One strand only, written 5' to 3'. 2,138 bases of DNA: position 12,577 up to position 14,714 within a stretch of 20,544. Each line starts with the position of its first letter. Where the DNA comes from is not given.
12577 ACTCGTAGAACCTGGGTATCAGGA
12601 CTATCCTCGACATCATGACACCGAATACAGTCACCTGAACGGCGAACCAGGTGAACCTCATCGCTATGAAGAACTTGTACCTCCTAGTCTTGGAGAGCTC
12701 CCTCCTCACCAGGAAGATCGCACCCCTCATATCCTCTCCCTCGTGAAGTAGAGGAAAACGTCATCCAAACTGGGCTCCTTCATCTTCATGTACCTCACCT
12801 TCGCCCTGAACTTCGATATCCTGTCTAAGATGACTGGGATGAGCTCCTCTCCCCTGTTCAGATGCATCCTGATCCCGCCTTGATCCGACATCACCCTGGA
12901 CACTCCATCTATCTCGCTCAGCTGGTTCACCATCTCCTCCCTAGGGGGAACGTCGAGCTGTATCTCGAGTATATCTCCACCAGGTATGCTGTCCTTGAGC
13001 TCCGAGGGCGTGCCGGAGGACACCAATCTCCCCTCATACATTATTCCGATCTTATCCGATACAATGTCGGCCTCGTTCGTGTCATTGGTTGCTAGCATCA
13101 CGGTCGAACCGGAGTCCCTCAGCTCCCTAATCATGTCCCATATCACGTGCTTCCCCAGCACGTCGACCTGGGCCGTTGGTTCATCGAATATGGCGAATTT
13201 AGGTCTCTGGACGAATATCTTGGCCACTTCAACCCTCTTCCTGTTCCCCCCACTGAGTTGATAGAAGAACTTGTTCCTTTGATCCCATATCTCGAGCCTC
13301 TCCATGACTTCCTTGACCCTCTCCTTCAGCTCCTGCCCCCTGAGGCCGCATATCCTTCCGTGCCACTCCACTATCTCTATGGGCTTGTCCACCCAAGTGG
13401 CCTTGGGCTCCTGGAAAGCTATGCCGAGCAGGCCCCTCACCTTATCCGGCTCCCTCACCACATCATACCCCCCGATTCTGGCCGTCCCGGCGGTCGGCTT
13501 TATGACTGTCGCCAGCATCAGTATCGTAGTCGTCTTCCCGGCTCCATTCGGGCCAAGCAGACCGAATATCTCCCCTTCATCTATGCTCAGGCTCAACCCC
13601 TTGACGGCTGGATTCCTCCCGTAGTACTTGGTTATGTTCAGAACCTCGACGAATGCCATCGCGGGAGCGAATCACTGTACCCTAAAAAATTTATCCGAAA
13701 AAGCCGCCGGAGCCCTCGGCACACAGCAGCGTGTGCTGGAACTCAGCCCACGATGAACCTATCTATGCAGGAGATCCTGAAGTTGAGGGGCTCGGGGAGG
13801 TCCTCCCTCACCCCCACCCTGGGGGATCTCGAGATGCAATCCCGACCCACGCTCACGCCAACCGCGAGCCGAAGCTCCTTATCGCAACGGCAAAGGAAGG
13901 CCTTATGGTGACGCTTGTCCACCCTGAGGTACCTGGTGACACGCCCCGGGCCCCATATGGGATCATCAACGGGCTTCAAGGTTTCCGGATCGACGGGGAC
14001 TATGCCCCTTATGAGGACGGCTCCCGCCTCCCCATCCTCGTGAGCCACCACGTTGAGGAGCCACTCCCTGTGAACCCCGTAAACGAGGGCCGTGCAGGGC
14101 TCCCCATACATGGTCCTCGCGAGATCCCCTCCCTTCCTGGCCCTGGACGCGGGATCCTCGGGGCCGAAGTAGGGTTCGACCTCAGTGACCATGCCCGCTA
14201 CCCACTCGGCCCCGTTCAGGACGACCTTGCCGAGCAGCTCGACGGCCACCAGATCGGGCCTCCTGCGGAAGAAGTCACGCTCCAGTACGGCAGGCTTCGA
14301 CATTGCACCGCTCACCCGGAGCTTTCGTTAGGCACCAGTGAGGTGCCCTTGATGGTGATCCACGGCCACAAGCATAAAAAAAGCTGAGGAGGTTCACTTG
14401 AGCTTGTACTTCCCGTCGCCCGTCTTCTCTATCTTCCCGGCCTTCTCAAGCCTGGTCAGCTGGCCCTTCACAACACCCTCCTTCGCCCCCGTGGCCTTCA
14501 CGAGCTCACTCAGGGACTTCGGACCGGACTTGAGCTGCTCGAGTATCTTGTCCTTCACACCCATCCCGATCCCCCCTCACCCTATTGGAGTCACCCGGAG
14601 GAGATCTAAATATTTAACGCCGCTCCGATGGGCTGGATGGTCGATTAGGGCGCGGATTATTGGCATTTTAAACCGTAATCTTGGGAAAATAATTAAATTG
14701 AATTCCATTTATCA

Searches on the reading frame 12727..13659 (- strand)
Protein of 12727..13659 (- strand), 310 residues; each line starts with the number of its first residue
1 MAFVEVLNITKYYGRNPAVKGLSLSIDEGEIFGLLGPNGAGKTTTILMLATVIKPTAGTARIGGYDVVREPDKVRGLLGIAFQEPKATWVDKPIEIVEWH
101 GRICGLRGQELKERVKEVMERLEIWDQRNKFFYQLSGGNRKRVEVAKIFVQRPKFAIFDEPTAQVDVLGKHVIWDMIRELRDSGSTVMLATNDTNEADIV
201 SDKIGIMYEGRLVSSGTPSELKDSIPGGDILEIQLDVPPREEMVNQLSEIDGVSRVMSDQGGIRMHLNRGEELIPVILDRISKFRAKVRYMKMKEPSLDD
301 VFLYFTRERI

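Call 9: search_protein_families(library=pfam, proteins=[window:12727-13659:-], max_evalue=0.00001)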
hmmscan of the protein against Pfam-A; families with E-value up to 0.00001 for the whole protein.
window:12727-13659:- (310 aa): 2 families
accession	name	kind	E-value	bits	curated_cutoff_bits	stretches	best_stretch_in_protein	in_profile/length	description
PF00005.33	ABC_tran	-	4.1e-28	99.1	25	1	20-163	2-137/137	ABC transporter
PF13732.12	DrrA1-3_C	-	2.4e-10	41.4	27.4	1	216-303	1-78/81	ATP-binding protein DrrA1-3-like, C-terminal domain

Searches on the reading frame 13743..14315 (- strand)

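Call 9: search_protein_families(library=pfam, proteins=[window:13743-14315:-], max_evalue=0.00001)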
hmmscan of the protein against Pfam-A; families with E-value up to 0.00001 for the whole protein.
window:13743-14315:- (190 aa): 1 family
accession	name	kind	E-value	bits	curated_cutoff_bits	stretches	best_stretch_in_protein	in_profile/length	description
PF02245.21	Pur_DNA_glyco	-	5.2e-35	120.9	27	1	14-181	1-177/181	Methylpurine-DNA glycosylase (MPG)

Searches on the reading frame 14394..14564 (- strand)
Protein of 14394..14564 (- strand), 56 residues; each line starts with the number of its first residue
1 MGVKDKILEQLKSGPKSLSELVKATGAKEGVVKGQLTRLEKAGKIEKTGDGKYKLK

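Call 9: search_protein_families(library=pfam, proteins=[window:14394-14564:-], max_evalue=0.00001)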
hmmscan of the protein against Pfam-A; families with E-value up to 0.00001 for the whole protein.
window:14394-14564:- (56 aa): 1 family
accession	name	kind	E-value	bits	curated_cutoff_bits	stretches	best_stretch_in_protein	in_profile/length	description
PF01022.26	HTH_5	-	5.7e-06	26.5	22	1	6-46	6-46/47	Bacterial regulatory protein, arsR family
